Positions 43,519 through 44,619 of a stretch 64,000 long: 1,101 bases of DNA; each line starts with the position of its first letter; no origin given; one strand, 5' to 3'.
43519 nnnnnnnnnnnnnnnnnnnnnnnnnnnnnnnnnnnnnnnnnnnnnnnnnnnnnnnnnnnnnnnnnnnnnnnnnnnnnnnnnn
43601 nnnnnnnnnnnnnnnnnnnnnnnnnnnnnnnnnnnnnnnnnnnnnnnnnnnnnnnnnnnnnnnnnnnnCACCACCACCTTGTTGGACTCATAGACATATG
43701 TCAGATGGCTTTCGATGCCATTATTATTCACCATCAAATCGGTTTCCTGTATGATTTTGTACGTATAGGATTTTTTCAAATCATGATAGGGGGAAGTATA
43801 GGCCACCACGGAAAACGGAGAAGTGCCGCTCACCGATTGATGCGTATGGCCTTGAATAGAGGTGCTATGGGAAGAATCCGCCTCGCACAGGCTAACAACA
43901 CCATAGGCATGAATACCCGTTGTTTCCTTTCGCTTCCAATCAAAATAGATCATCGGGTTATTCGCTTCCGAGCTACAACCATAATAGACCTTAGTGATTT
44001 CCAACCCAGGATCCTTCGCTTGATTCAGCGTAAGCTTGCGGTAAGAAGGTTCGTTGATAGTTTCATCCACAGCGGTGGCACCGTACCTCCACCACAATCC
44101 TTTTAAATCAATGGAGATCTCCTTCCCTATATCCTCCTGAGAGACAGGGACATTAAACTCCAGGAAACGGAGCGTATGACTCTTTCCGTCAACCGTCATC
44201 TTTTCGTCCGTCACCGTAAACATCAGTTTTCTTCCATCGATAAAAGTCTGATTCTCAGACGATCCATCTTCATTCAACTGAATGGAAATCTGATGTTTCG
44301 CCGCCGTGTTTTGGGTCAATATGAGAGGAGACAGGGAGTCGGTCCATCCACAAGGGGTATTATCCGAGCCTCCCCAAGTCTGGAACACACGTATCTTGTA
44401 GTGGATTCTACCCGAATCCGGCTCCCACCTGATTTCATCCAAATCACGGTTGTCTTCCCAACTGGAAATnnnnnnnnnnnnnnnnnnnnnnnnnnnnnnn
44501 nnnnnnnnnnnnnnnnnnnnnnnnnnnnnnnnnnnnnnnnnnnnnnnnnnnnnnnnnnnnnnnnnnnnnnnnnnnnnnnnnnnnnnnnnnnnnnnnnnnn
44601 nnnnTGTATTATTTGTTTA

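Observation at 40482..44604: Tandem pair of uncharacterised T9SS cargo paralogs with a conserved pre-signal-peptide N-terminal extension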

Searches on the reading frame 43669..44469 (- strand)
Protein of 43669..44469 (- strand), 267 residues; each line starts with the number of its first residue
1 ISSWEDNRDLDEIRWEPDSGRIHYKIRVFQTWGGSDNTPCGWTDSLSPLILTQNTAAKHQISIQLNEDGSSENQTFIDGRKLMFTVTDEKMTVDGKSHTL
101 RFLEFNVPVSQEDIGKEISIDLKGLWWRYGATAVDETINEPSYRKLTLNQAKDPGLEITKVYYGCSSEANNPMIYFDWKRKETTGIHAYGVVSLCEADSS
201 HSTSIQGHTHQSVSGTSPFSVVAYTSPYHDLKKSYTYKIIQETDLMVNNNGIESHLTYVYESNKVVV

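Call 67: predict_structure(alignment_id=A5)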
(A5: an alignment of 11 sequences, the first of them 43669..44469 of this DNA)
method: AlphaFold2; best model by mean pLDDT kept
length: 267 residues; sequences in the alignment: 11
mean_pLDDT: 89.7   pTM: 0.84
mean pLDDT of the five models: 89.7, 89.4, 87.8, 84.6, 83.3
residues with pLDDT >= 90: 174; 70-90: 79; 50-70: 14; < 50: 0
segments of 3 or more residues with pLDDT < 50: none
pLDDT, mean of each block of 10 residues (from residue 1): 86 95 96 87 85 96 88 85 94 88 95 96 91 81 95 94 80 91 90 94 89 91 69 88 92 93 93
secondary structure, 60 per line:
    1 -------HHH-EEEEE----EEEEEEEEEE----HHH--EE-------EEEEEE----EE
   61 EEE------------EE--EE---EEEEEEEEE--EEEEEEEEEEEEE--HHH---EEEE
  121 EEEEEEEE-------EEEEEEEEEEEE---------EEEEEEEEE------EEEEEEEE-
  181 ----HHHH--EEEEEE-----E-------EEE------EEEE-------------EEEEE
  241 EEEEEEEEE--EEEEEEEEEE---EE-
elements in order: E12-16 E21-30 E49-54 E59-63 E85-93 E96-108 E117-128 E136-147 E157-165 E172-179 H185-188 E191-196 E210-212 E219-222 E236-249 E252-261

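Call 69: fold_search(model_id=the predicted structure, library=pdb)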
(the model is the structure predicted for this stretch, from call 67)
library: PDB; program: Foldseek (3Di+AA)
matches with E <= 10: 855; with E <= 0.001: 12
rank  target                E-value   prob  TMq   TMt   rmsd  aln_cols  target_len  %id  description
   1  5zo1_A                1.2e-04  1.00  0.22  0.21  12.7       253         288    9  Crystal structure of mouse nectin-like molecule 4 (mNecl-4) full ectodomain (Ig1-Ig3), 2.2A (released 2019-01-30)
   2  5zo2_A                1.9e-04  0.99  0.23  0.27  13.5       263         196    9  Crystal structure of mouse nectin-like molecule 4 (mNecl-4) full ectodomain in complex with mouse nectin-like molecule (released 2019-01-30)
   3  5zo2_C                2.5e-04  0.99  0.21  0.20  12.3       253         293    8  Crystal structure of mouse nectin-like molecule 4 (mNecl-4) full ectodomain in complex with mouse nectin-like molecule (released 2019-01-30)
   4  6wdq_A                2.6e-04  0.99  0.23  0.21  14.9       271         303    7  IL23/IL23R/IL12Rb1 signaling complex (released 2021-02-24)
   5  2ibg_A                4.7e-04  0.98  0.22  0.26  19.9       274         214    9  Crystal Structure of Hedgehog Bound to the FNIII Domains of Ihog (released 2006-10-24)
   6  6uib_B                4.7e-04  0.97  0.21  0.21  14.9       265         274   10  Crystal structure of IL23 bound to peptide 23-652 (released 2020-07-15)
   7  8cr6_A                6.0e-04  0.93  0.19  0.18  15.8       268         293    9  mouse Interleukin-12 (released 2024-02-07)
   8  7r3n_C                6.9e-04  0.99  0.25  0.22  14.2       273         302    9  mouse Interleukin-12 subunit beta - p80 homodimer in space group P21 crystal form 3 (released 2022-05-04)
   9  9rm3_D                8.0e-04  0.98  0.21  0.20  12.8       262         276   12  Crystal structure of human CD22 Ig domains 1-3 in complex with modified sialoside 17 (released 2026-01-28)
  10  5cez_D                8.4e-04  0.95  0.23  0.24  16.9       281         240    8  Crystal Structure of the BG505 SOSIP gp140 HIV-1 Env trimer in Complex with an early putative precursor of the PGT121  (released 2015-12-23)
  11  6qkd_K                9.3e-04  0.96  0.23  0.26  14.9       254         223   11  CRYSTAL STRUCTURE OF vhh-based FAB-fragment of antibody BCD-085 (released 2019-07-24)
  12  6mol_B                9.7e-04  0.98  0.24  0.28  13.6       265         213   10  Monoextended DARPin M_R12 complex with EpoR (released 2019-06-05)
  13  1seq_H                1.1e-03  0.82  0.18  0.21  16.7       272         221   11  Fab MNAC13 (released 2005-03-01)
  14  7r3n_B                1.2e-03  0.97  0.23  0.21  15.1       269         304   10  mouse Interleukin-12 subunit beta - p80 homodimer in space group P21 crystal form 3 (released 2022-05-04)
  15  8oe4_A                1.4e-03  0.98  0.25  0.23  14.3       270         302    7  Cryo-EM structure of a pre-dimerized human IL-23 complete extracellular signaling complex. (released 2024-02-07)
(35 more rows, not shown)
